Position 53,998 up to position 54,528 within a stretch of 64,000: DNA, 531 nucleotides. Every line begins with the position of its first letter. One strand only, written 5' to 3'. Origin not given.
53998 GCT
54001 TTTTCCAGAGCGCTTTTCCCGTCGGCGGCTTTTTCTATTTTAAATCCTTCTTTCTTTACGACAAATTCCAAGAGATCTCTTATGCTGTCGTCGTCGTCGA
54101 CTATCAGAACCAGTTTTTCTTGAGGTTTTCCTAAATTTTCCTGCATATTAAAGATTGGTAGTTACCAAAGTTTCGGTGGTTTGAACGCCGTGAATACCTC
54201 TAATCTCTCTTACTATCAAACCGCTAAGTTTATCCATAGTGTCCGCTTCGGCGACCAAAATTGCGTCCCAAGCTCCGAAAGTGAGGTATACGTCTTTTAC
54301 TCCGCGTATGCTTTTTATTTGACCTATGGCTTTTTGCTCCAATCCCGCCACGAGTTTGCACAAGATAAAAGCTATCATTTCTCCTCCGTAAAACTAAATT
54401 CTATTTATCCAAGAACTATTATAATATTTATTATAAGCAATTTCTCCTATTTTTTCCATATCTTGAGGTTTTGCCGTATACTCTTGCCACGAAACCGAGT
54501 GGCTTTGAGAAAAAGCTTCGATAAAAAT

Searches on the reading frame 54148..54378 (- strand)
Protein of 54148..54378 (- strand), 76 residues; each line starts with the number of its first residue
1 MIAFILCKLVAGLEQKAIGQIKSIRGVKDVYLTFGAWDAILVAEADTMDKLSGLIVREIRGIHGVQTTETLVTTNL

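Call 47: search_protein_families(library=pfam, proteins=[window:54148-54378:-], max_evalue=0.00001)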
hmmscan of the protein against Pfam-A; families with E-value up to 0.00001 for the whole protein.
window:54148-54378:- (76 aa): 1 family
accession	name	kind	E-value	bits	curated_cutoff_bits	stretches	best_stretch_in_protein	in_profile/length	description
PF01037.27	AsnC_trans_reg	-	7.6e-10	39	25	1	20-73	17-70/73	Lrp/AsnC ligand binding domain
